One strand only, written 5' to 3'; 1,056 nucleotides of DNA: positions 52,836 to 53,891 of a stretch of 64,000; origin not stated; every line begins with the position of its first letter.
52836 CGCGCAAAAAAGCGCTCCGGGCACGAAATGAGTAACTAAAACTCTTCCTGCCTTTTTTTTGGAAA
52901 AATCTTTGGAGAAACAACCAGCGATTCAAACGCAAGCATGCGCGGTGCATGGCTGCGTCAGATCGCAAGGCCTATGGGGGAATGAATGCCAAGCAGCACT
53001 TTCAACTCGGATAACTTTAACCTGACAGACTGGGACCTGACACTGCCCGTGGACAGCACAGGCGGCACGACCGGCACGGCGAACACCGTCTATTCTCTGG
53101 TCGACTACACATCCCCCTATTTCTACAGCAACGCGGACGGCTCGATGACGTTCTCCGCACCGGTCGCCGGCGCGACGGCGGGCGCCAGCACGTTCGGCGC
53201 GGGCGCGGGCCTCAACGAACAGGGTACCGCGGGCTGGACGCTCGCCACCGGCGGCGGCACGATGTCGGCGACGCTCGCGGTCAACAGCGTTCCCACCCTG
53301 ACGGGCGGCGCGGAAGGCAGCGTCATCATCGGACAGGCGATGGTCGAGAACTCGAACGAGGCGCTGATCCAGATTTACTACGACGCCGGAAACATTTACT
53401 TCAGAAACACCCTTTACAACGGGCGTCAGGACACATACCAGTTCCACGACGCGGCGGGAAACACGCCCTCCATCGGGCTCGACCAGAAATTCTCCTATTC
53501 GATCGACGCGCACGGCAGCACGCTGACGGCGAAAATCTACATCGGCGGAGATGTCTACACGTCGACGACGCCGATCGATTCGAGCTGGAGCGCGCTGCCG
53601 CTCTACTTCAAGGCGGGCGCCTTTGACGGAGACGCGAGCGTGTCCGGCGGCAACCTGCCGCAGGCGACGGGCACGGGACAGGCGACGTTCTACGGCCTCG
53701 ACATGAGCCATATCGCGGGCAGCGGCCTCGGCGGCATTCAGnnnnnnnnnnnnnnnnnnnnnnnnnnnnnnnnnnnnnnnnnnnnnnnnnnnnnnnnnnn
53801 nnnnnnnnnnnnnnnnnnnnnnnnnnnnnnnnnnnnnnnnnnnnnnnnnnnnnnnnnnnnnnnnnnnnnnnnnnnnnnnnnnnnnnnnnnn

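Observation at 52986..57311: Chimeric 1441-aa T1SS cargo: degenerate PL7 lyase-like domain, GH16 glycanase, eight tandem Ig/cadherin-like repeats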

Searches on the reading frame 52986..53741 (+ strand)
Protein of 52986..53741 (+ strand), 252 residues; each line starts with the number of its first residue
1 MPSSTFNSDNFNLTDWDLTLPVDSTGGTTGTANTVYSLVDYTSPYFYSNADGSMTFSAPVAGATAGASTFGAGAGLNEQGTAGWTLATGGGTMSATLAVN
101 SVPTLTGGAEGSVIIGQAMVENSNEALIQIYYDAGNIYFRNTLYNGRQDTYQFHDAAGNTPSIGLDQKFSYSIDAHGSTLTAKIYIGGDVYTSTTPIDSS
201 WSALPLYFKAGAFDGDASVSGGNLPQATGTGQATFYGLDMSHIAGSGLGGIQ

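Call 7: search_solved_structures(query=window:52986-53741:+, max_evalue=1, show_alignments=4)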
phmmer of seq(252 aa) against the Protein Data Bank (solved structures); distinct sequences matched with E-value up to 1: 14.
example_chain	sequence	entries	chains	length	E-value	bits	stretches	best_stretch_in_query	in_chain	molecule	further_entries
4ozx_A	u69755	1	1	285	9.5e-14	55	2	74-242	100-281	Alginate lyase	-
8wok_A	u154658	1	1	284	2.2e-13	53.7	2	89-242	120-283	PL7 alignate lyase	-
8wok_B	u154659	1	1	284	2.5e-13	53.6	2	88-242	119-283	PL7 alignate lyase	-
5zu5_A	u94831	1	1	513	2.3e-11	47.2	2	90-242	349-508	alginate lyase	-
7w12_A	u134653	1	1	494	6.5e-11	45.7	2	90-242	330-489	Alginate lyase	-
2zab_A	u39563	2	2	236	4.2e-09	39.7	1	8-224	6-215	Alginate lyase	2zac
1vav_A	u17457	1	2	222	4.4e-09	39.7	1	13-242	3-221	Alginate lyase PA1167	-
2zaa_A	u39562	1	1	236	4.8e-09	39.6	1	8-224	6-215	Alginate lyase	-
2za9_A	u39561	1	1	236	1.1e-08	38.4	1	8-223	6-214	Alginate lyase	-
2cws_A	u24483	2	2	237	1.3e-08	38.2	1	8-224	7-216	alginate lyase A1-II' | Alginate lyase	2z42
5zqi_A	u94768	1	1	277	2e-06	31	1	4-242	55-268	Alginate lyase AlgAT5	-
1uai_A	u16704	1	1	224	3.9e-06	30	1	8-242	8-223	polyguluronate lyase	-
3qua_A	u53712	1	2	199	0.47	13.4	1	80-121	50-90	Putative uncharacterized protein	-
3sbx_A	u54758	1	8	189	0.74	12.7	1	79-114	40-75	Putative uncharacterized protein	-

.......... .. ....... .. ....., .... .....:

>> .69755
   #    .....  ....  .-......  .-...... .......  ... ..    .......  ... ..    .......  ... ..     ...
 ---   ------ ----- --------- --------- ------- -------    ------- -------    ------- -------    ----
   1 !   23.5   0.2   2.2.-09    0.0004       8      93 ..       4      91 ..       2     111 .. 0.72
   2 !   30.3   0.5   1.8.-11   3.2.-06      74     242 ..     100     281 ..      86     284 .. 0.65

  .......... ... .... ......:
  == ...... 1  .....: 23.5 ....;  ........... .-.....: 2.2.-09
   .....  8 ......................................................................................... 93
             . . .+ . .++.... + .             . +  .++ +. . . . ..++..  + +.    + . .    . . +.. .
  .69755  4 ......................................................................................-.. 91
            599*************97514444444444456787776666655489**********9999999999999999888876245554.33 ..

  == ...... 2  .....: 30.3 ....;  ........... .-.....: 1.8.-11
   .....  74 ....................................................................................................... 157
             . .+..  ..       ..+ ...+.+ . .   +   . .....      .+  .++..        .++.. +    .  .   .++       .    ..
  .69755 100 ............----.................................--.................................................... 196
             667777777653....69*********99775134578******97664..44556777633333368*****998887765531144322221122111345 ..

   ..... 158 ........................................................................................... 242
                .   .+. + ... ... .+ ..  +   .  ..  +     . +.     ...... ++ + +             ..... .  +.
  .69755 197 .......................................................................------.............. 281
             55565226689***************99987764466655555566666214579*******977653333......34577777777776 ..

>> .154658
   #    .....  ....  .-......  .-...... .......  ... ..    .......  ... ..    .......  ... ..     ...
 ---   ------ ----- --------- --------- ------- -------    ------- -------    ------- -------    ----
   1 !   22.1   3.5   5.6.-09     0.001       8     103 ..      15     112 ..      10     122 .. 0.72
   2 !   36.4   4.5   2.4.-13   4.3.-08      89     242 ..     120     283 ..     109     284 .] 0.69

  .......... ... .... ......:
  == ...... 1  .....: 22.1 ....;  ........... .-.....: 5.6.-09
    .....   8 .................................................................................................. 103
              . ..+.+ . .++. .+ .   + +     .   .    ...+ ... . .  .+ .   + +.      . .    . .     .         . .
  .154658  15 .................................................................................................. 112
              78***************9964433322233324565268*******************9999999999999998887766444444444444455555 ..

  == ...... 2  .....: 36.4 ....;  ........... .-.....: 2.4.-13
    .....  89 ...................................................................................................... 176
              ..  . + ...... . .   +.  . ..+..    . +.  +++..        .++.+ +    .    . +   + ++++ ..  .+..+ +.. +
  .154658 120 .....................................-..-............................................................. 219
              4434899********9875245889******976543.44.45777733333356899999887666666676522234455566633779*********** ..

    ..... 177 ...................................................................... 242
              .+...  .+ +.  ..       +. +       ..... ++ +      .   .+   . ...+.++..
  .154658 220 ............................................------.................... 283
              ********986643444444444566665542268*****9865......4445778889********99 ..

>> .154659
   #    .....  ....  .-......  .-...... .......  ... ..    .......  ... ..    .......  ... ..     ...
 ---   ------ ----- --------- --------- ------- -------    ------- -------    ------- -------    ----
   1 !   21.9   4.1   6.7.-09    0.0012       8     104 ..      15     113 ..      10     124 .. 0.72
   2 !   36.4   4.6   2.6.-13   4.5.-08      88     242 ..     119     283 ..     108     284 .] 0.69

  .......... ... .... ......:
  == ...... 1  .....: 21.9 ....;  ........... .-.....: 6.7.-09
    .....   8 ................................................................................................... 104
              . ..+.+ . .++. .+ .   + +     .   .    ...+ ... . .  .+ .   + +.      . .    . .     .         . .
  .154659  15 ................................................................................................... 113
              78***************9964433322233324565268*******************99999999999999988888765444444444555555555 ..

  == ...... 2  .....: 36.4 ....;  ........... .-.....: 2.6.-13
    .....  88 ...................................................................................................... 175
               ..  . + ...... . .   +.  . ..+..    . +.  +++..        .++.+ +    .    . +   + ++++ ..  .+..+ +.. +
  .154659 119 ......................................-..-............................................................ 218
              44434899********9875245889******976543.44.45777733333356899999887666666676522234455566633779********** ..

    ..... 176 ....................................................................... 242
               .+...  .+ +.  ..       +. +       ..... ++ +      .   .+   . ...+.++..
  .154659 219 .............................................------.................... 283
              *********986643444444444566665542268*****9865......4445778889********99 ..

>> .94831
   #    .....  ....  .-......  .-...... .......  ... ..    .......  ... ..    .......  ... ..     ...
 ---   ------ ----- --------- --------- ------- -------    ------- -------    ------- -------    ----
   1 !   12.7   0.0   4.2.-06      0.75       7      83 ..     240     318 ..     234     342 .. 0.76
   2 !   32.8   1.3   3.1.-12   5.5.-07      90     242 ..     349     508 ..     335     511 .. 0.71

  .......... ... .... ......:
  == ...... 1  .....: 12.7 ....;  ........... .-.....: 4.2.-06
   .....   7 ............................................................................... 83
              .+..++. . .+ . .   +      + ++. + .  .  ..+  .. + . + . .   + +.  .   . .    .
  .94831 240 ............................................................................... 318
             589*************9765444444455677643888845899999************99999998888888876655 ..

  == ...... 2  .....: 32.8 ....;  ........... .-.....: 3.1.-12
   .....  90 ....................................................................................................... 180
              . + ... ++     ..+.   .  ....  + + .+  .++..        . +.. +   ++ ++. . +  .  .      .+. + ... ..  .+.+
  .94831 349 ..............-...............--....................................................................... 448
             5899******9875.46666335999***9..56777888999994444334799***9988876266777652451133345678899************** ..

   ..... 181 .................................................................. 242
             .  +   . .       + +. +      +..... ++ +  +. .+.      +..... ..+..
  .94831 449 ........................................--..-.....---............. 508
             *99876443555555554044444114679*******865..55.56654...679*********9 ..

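Call 9: find_homologous_proteins(query=window:52986-53741:+, max_evalue=0.001)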
Query seq(252 aa) (252 aa): 16 proteins with E <= 0.001 among 2968 candidates.
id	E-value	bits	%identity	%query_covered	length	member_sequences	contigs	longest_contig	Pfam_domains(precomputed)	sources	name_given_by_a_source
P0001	1.2e-60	223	60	77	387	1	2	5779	PF17963.8,PF17892.8,PF08787.19,PF17803.8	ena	-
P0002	9.0e-59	217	48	98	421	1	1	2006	PF08787.19,PF00353.26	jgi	jgi:Ca2+-binding RTX toxin-like protein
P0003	2.7e-57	212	48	96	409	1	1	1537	PF08787.19,PF00353.26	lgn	-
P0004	3.5e-47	179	42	100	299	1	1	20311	PF08787.19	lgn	-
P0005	2.1e-41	160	44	91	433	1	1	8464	PF08787.19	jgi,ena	-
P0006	2.8e-39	153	42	91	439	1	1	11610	PF08787.19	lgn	-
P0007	2.9e-33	134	36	91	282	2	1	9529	PF08787.19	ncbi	-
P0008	7.7e-33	132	36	91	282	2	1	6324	PF08787.19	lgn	-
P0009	6.9e-29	119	35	91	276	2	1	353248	PF08787.19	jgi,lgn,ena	-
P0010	1.2e-18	86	35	92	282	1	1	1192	PF08787.19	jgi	jgi:hypothetical protein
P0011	2.0e-18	85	36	93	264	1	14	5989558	PF08787.19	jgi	jgi:hypothetical protein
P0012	2.8e-16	78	32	94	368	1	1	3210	PF08787.19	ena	-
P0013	5.2e-14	71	35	93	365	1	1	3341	PF08787.19,PF05345.19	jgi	-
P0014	2.6e-13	68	35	92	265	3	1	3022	PF08787.19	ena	-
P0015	6.1e-9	54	31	92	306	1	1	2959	PF08787.19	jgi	jgi:hypothetical protein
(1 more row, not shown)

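Call 16: find_encoding_contigs(protein=P0001, flank=6000, max_places=4)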
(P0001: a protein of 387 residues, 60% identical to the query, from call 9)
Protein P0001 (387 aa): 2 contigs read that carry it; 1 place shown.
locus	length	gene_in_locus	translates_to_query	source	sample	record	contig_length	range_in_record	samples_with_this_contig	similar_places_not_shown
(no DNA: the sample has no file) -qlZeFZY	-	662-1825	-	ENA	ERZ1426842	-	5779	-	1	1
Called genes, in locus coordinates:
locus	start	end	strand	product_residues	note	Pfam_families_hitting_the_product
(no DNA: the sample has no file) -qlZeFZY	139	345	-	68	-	-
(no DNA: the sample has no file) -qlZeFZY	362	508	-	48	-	-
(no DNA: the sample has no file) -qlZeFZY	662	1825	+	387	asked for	PF08787:Alginate_lyase2, PF17803:Cadherin_4, PF17892:Cadherin_5, PF17963:Big_9, PF17803:Cadherin_4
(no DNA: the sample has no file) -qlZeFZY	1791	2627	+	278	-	PF00903:Glyoxalase, PF18029:Glyoxalase_6 (weak), PF22677:Ble-like_N (weak), PF18029:Glyoxalase_6 (weak)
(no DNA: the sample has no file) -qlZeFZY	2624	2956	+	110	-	-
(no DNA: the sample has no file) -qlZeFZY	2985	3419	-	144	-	-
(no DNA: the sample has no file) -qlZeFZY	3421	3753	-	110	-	PF00196:GerE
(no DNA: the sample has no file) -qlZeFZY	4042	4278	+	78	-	-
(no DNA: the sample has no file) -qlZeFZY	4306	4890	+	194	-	PF02525:Flavodoxin_2, PF03358:FMN_red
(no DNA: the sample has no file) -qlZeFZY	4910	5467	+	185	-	PF01161:PBP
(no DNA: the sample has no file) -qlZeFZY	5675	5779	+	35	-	?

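Call 29: predict_structure(alignment_id=A1)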
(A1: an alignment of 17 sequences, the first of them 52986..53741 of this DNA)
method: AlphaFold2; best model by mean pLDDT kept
length: 252 residues; sequences in the alignment: 17
mean_pLDDT: 75.4   pTM: 0.79
mean pLDDT of the five models: 75.4, 75.0, 74.5, 73.1, 72.9
residues with pLDDT >= 90: 76; 70-90: 86; 50-70: 45; < 50: 45
segments of 3 or more residues with pLDDT < 50: 1-6, 22-30, 62-72, 76-82, 218-224, 249-252
pLDDT, mean of each block of 10 residues (from residue 1): 48 67 44 63 78 82 46 46 70 93 84 88 79 93 81 97 96 92 96 93 84 62 59 89 60 39
secondary structure, 60 per line:
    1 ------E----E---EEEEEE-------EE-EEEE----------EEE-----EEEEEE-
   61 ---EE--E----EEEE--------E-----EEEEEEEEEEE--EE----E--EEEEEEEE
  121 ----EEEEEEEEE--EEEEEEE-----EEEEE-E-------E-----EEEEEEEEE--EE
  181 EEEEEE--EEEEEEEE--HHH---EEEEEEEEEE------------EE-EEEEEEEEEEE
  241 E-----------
elements in order: E16-21 E32-35 E46-48 E54-59 E73-76 E91-101 E113-120 E125-133 E136-142 E148-152 E168-176 E179-186 E189-196 E205-214 E230-241

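Call 31: fold_search(model_id=the predicted structure, library=pdb)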
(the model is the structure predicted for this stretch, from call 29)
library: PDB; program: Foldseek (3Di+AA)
matches with E <= 10: 1652; with E <= 0.001: 367
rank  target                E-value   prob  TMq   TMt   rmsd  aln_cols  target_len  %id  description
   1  8wok_B                1.2e-18  1.00  0.72  0.66   5.5       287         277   27  Crystal structure of PL7 family alginate lyase AlyMc (released 2024-10-16)
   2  8wok_A                3.0e-18  1.00  0.72  0.66   4.8       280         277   27  Crystal structure of PL7 family alginate lyase AlyMc (released 2024-10-16)
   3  4ozx                  1.2e-17  1.00  0.73  0.65   5.0       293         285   27  Crystal Structure of the alginate lyase from Klebsiella pneumoniae (released 2015-03-04)
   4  7w12_A                1.3e-15  1.00  0.73  0.40   4.7       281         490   24  Complex structure of alginate lyase AlyB-OU02 with G9 (released 2022-11-16)
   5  5zu5                  4.7e-15  1.00  0.71  0.38   5.1       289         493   26  Crystal structure of a full length alginate lyase with CBM domain (released 2018-06-27)
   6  2zab_A                1.2e-13  1.00  0.66  0.72   4.0       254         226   23  Crystal Structure of Family 7 Alginate Lyase A1-II' Y284F in Cmplex with Product (GGG) (released 2008-05-27)
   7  2z42                  2.0e-13  1.00  0.70  0.75   4.2       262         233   22  Crystal Structure of Family 7 Alginate Lyase A1-II' from Sphingomonas sp. A1 (released 2008-05-27)
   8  5zqi                  2.3e-13  1.00  0.65  0.75   3.8       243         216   23  Alginate lyase AlgAT5 from Polysaccharide Lyase family 7 (released 2019-04-24)
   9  2zac_A                2.5e-13  1.00  0.66  0.72   4.0       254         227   22  Crystal Structure of Family 7 Alginate Lyase A1-II' Y284F in Complex with Product (MMG) (released 2008-05-27)
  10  1vav_A                3.4e-13  1.00  0.65  0.73   4.9       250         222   26  Crystal structure of alginate lyase PA1167 from Pseudomonas aeruginosa at 2.0 A resolution (released 2004-05-25)
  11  2za9                  4.0e-13  1.00  0.68  0.75   3.5       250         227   22  Crystal Structure of Alginate lyase A1-II' N141C/N199C (released 2008-05-27)
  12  2zaa_A                4.5e-13  1.00  0.67  0.72   3.9       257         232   23  Crystal Structure of Family 7 Alginate Lyase A1-II' H191N/Y284F in Complex with Substrate (GGMG) (released 2008-05-27)
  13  2cws                  8.2e-13  1.00  0.66  0.73   4.1       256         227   21  Crystal structure at 1.0 A of alginate lyase A1-II', a member of polysaccharide lyase family-7 (released 2005-11-15)
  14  8jt4                  1.8e-12  1.00  0.69  0.67   4.8       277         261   17  Substrate -binding mode guided protein design of alginate lyase FlAlyA for altered end-product distribution (released 2024-06-26)
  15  7nde                  1.9e-12  1.00  0.67  0.72   3.8       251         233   21  Trichoderma parareesei PL7A beta-glucuronan lyase (released 2022-03-02)
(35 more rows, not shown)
